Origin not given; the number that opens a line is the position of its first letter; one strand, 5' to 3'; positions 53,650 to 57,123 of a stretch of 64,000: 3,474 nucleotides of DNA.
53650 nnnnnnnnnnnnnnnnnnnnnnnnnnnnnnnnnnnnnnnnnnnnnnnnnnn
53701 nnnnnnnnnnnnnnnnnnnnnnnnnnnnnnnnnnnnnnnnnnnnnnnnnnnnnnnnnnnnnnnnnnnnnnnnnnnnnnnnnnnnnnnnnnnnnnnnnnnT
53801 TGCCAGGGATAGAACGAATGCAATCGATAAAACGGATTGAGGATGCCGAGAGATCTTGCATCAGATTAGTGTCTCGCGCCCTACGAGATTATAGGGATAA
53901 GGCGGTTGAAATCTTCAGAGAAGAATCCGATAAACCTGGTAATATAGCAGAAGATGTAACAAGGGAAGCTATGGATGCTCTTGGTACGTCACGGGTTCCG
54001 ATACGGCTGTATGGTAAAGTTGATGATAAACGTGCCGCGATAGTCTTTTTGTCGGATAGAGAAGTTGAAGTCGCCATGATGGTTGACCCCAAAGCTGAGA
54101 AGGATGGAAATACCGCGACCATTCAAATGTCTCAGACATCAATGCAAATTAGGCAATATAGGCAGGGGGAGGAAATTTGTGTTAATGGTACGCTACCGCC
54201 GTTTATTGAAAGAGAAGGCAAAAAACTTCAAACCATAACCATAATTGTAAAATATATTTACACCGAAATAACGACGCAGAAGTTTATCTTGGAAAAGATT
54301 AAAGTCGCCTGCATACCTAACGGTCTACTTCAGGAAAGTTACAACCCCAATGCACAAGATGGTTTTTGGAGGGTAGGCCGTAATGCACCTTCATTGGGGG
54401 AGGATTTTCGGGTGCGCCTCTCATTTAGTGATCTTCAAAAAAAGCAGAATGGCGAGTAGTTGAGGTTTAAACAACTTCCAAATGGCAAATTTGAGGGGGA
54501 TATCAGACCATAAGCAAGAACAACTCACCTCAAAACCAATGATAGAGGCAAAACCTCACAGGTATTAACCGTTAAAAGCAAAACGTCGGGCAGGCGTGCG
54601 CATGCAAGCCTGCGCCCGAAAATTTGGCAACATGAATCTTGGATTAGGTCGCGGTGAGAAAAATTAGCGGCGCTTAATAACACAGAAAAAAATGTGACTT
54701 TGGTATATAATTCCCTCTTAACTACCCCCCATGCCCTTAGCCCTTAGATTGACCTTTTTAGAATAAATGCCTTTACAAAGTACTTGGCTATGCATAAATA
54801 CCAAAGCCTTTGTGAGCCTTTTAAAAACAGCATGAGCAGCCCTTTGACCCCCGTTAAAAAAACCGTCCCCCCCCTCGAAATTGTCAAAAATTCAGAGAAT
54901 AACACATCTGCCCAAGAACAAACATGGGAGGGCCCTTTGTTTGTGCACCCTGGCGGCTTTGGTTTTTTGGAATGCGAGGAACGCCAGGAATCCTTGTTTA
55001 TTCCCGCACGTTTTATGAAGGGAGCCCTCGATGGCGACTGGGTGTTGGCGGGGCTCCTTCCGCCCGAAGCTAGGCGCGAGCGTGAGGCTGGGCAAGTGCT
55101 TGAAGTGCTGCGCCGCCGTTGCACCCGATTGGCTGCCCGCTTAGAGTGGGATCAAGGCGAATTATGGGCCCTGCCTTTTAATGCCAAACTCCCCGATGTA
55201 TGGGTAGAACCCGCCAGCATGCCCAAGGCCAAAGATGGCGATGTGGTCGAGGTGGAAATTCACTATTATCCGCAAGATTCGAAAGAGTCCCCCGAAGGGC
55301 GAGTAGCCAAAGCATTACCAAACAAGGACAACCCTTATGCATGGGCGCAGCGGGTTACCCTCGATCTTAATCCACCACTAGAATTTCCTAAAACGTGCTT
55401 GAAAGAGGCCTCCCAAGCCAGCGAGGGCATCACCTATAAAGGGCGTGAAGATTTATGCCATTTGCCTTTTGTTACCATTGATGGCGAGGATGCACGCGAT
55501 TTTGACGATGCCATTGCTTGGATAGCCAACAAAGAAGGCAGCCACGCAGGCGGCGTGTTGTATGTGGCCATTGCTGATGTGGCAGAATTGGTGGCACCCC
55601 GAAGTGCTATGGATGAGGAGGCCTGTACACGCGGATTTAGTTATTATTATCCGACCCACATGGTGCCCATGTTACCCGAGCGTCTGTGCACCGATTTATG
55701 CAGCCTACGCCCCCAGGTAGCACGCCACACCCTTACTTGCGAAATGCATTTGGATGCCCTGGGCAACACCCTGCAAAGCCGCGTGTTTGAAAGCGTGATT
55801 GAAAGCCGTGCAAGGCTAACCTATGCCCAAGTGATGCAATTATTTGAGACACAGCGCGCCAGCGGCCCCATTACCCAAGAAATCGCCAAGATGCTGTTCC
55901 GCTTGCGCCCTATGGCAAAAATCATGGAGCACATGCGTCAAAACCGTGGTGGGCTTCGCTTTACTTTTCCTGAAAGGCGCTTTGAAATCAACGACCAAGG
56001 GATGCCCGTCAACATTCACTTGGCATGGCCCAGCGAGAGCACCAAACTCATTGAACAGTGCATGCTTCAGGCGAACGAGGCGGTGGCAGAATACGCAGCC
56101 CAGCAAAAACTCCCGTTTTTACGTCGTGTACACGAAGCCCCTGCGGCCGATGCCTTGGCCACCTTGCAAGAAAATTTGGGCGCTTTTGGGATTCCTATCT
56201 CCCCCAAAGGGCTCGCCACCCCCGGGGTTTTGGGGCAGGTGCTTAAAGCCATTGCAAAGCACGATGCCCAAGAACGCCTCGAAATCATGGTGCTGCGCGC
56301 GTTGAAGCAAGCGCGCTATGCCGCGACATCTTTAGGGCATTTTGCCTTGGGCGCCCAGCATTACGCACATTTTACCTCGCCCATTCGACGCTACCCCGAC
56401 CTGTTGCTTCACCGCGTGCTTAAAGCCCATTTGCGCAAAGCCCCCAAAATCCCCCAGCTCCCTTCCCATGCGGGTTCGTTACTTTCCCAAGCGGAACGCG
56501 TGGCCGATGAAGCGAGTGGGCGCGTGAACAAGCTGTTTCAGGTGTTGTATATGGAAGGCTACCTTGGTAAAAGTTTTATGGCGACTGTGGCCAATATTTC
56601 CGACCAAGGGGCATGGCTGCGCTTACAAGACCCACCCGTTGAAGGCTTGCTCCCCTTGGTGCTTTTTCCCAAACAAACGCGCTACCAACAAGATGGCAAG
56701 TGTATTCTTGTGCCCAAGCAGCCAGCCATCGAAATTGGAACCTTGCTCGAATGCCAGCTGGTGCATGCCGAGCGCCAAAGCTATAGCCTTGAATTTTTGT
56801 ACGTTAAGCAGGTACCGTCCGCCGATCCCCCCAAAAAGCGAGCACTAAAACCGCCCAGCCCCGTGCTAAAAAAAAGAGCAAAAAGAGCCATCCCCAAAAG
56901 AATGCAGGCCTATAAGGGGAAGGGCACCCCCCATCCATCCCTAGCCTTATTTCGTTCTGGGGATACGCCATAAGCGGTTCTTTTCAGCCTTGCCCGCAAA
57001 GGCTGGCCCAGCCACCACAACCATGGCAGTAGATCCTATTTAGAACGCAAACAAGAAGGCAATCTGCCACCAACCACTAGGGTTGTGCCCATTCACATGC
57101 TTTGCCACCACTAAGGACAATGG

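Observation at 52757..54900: Lower-GC methyltransferase plus unknown-partner cassette inserted into the rnr leader, bracketed by ~160-bp direct repeats and borrowing the RNase R N-terminus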

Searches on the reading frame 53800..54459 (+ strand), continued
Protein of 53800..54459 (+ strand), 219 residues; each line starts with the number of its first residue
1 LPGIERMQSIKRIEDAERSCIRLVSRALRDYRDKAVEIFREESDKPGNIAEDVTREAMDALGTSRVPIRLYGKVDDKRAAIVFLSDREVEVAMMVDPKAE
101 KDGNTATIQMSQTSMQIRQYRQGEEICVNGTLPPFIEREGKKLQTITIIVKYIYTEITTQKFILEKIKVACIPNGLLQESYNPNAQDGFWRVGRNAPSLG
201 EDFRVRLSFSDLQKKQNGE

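Call 51: search_solved_structures(query=A2, max_evalue=0.01, show_alignments=2)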
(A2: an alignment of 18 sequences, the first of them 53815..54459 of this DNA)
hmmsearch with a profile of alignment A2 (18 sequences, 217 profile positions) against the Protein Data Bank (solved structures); distinct sequences matched with E-value up to 0.01: 1.
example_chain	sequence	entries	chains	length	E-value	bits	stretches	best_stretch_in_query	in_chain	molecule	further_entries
2ezv_A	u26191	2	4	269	9.8e-34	120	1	4-215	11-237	Type II restriction enzyme SfiI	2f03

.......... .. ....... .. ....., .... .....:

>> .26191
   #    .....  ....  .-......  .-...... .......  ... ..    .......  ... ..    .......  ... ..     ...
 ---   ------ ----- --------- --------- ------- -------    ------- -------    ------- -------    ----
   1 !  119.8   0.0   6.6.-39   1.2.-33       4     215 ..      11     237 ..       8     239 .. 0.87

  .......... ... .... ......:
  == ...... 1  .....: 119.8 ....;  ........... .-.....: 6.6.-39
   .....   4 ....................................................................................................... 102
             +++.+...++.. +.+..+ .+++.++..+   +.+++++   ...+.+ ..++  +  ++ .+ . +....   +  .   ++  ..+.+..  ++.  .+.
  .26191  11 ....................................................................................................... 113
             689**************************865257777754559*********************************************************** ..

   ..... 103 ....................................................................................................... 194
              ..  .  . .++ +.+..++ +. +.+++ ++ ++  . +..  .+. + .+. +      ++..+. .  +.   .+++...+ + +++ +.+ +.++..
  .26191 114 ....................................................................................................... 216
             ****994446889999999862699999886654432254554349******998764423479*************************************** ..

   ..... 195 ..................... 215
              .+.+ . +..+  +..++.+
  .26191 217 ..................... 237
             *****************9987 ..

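Call 70: predict_structure(alignment_id=A5)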
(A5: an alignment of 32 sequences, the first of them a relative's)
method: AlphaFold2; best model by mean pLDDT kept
length: 216 residues; sequences in the alignment: 32
mean_pLDDT: 89.1   pTM: 0.87
mean pLDDT of the five models: 89.1, 88.7, 88.5, 85.5, 84.6
residues with pLDDT >= 90: 141; 70-90: 55; 50-70: 20; < 50: 0
segments of 3 or more residues with pLDDT < 50: none
pLDDT, mean of each block of 10 residues (from residue 1): 92 96 97 94 94 75 65 82 92 91 92 85 93 92 96 92 98 94 76 74 97 97
secondary structure, 60 per line:
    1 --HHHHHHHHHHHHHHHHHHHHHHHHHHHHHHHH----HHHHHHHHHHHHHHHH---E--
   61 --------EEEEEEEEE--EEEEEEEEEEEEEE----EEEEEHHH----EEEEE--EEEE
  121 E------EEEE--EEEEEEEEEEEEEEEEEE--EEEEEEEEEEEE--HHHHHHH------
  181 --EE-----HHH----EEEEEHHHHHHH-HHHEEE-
elements in order: H3-34 H39-54 E69-77 E80-93 E98-102 E110-114 E117-121 E128-131 E134-151 E154-165 H168-174 E197-201 H202-208 E213-215

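Call 72: fold_search(model_id=the predicted structure, library=pdb)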
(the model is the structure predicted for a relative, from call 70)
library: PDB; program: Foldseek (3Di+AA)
matches with E <= 10: 431; with E <= 0.001: 3
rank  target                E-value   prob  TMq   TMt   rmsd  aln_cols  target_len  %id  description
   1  2ezv_A                1.5e-20  1.00  0.90  0.74   2.6       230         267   30  Crystal structure of tetrameric restriction endonuclease SfiI bound to cognate DNA. (released 2006-01-24)
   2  2ezv_B                1.7e-20  1.00  0.91  0.73   2.7       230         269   30  Crystal structure of tetrameric restriction endonuclease SfiI bound to cognate DNA. (released 2006-01-24)
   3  1dmu_A                2.2e-11  1.00  0.76  0.57   4.2       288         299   16  Crystal structure of the restriction endonuclease BglI (e.c.3.1.21.4) bound to its dna recognition sequence (released 1999-12-18)
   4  5tgx_A                7.7e-03  0.94  0.43  0.41   7.5       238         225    9  Restriction/modification system-Type II R-SwaI complexed with partially cleaved DNA (released 2016-12-21)
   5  1stx_A                9.9e-03  0.60  0.31  0.29   6.6       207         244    9  Structure of the K38A mutant of EcoRV bound to cognate DNA and Mn2+ (released 2004-04-06)
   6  5tgq                  1.5e-02  0.93  0.35  0.34   6.5       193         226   11  Restriction-modification system Type II R.SwaI, DNA free (released 2016-12-21)
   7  1eop_A                3.6e-02  0.47  0.33  0.31   6.9       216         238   10  ECORV BOUND TO COGNATE DNA (released 2000-04-04)
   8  1b97_A                4.3e-02  0.41  0.33  0.31   8.1       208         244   12  ANALYSIS OF A MUTATIONAL HOT-SPOT IN THE ECORV RESTRICTION ENDONUCLEASE: A CATALYTIC ROLE FOR A MAIN CHAIN CARBONYL GR (released 1999-02-26)
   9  1rve_A                5.4e-02  0.44  0.34  0.31   6.4       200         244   10  THE CRYSTAL STRUCTURE OF ECORV ENDONUCLEASE AND OF ITS COMPLEXES WITH COGNATE AND NON-COGNATE DNA FRAGMENTS (released 1994-01-31)
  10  1bsu_B                1.1e-01  0.33  0.33  0.32   8.1       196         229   11  STRUCTURAL AND ENERGETIC ORIGINS OF INDIRECT READOUT IN SITE-SPECIFIC DNA CLEAVAGE BY A RESTRICTION ENDONUCLEASE (released 1998-09-09)
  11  4oo1_I                1.1e-01  0.03  0.10  0.10  19.6       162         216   13  Structure of an Rrp6-RNA exosome complex bound to poly(A) RNA (released 2014-07-02)
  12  7oh0_A                1.3e-01  0.07  0.12  0.08  10.1        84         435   15  Tetanus neurotoxin HC domain in complex with TT104-Fab1 (released 2021-10-27)
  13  5c0w_I                1.4e-01  0.02  0.10  0.09  19.3       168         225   12  Structure of a 12-subunit nuclear exosome complex bound to single-stranded RNA substrates (released 2015-07-29)
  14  4rve_A                1.8e-01  0.25  0.34  0.31   6.8       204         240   11  THE CRYSTAL STRUCTURE OF ECORV ENDONUCLEASE AND OF ITS COMPLEXES WITH COGNATE AND NON-COGNATE DNA SEGMENTS (released 1993-04-15)
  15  2oaa_A                1.8e-01  0.16  0.34  0.30  12.3       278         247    8  Restriction endonuclease MvaI-cognate DNA substrate complex (released 2007-02-20)
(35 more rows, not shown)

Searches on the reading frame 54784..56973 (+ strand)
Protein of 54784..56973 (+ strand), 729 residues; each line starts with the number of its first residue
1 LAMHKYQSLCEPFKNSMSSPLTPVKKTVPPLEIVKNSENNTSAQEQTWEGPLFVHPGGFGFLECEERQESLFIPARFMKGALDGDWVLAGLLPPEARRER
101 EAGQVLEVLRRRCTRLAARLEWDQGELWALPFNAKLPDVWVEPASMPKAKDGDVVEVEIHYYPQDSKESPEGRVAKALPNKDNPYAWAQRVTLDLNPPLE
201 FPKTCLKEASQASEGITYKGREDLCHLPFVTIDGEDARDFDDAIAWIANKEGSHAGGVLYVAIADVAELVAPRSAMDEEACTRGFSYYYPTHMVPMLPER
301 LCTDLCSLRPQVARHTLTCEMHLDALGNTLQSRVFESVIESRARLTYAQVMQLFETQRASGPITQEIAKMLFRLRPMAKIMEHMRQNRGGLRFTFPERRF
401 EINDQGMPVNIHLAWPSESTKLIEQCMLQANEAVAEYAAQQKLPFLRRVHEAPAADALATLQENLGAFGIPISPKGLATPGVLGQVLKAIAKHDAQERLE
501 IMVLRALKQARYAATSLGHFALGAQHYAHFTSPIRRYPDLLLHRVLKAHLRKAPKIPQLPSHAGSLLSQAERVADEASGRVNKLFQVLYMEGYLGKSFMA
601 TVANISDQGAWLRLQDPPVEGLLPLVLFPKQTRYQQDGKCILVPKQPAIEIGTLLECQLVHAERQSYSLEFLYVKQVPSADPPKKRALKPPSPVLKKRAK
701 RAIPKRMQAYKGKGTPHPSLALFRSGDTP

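Call 5: search_protein_families(library=pfam, proteins=[window:54784-56973:+], max_evalue=0.01)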
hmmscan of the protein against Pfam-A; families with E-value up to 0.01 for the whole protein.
window:54784-56973:+ (729 aa): 4 families
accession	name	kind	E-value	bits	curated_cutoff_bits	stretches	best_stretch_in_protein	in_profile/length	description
PF00773.25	RNB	-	1.7e-94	317.2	29.3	1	221-551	1-325/326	RNB domain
PF08206.17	OB_RNB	-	3.4e-19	68.7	24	2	54-108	5-58/58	Ribonuclease B OB domain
PF17876.7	CSD2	-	3.1e-12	46.8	26.2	1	133-202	6-74/74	Cold shock domain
PF18614.7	RNase_II_C_S1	-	0.0067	16.7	26.6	0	598-622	3-27/59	RNase II-type exonuclease C-terminal S1 domain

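Call 12: find_related_loci(query=window:54832-56973:+, collection=genome_contigs, flank=10000)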
Query window:54832-56973:+ (713 aa) in genome_contigs; peptide patterns used: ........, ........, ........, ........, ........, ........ (x = any residue, [..] = any of these).
130 stretches matched a pattern; 1 encode a relative of the query (tblastn E <= 1e-3); 1 distinct loci.
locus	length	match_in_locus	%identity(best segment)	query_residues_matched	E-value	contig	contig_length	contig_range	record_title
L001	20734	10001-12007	28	18-673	5e-73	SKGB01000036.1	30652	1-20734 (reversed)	MAG: Candidatus Nomurabacteria bacterium isolate CSBr16_119 CSBr16-753, whole genome shotgun sequence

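Call 13: search_protein_families(library=ncbifam, proteins=[window:54832-56973:+], max_evalue=0.001)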
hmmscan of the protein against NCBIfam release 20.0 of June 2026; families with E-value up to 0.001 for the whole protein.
window:54832-56973:+ (713 aa): 5 families
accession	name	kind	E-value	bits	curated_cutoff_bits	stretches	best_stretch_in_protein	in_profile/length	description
TIGR02063.1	RNase_R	equivalog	2.8e-154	515.2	597.85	1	25-658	60-710/711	ribonuclease R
TIGR00358.1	3_prime_RNase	superfamily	2.3e-130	435.9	368.6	1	17-614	2-611/657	VacB/RNase II family 3'-5' exoribonuclease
NF008648.0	PRK11642.1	equivalog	2.2e-102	343.8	982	1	33-609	86-674/813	ribonuclease R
NF003455.0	PRK05054.1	equivalog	1.3e-77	261.5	542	1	28-649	18-635/645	exoribonuclease II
TIGR02062.1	RNase_B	equivalog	2.6e-65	220.7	641.9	1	28-650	18-639/646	exoribonuclease II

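Call 17: find_homologous_proteins(query=window:54832-56973:+, max_evalue=1e-50)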
Query window:54832-56973:+ (713 aa): 6851 proteins with E <= 1e-50 among 8000 candidates; the best 120 are listed.
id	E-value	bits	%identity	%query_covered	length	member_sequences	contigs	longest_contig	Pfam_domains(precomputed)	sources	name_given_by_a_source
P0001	0.0e+0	1636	100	100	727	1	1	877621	PF00773.26,PF08206.18,PF17876.8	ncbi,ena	-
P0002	2.0e-152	527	43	94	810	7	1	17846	PF00773.26,PF08206.18,PF18614.8,PF17876.8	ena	-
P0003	1.1e-150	522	42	92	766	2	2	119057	PF00773.26,PF08206.18,PF17876.8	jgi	-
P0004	2.5e-150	520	43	91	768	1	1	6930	PF00773.26,PF08206.18,PF17876.8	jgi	jgi:ribonuclease R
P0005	1.0e-148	515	43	91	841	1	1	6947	PF00773.26,PF08206.18,PF18614.8,PF17876.8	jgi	jgi:ribonuclease R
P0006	8.1e-148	512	43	87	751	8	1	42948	PF00773.26,PF08206.18,PF17876.8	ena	-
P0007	1.9e-147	511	44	90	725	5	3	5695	PF00773.26,PF08206.18,PF18614.8,PF17876.8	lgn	-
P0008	1.6e-144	501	41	88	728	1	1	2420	PF00575.30,PF00773.26,PF08206.18,PF17876.8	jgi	-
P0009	3.5e-144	500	43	87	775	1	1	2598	PF00773.26,PF08206.18,PF17876.8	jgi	jgi:ribonuclease R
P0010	2.6e-143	497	43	90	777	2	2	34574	PF00773.26,PF08206.18,PF17876.8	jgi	jgi:ribonuclease R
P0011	2.9e-142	494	42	89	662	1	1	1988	PF00773.26,PF08206.18,PF17876.8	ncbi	ncbi:MAG TPA: VacB/RNase II family 3'-5' exoribonuclease, partial [bacterium]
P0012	1.7e-141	491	42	92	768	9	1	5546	PF00575.30,PF00773.26,PF08206.18,PF18614.8,PF17876.8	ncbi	-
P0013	3.7e-141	490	43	94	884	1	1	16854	PF00773.26,PF08206.18,PF17876.8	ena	-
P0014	4.3e-140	487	40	91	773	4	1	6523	PF00773.26,PF08206.18,PF17876.8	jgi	jgi:ribonuclease R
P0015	2.4e-139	484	40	92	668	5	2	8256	PF00773.26,PF08206.18,PF17876.8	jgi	jgi:ribonuclease R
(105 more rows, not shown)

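Call 24: find_encoding_contigs(protein=P0001, flank=10000, max_places=5)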
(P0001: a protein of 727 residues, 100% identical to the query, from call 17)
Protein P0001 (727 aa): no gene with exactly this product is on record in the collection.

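Call 46: list_cluster_members(proteins=[P0001, P0121, P0241, P0122, P0150])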
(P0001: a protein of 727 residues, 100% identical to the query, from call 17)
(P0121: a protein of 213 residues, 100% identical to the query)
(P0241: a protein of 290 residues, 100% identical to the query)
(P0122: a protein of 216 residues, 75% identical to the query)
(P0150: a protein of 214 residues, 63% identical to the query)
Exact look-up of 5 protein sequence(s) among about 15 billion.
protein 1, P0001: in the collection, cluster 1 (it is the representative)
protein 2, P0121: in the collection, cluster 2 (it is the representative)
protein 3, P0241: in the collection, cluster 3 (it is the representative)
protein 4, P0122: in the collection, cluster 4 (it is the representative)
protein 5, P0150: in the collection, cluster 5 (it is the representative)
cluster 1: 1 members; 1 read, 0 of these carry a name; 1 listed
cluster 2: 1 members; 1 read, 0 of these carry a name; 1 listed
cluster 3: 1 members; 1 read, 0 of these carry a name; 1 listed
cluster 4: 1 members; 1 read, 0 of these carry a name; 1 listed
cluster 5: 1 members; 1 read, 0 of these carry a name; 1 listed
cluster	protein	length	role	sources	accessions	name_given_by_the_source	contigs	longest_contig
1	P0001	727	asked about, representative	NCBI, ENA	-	-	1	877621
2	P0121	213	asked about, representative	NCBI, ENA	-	-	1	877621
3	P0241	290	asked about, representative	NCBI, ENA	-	-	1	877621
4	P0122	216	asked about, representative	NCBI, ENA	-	-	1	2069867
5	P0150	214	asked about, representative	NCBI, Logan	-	-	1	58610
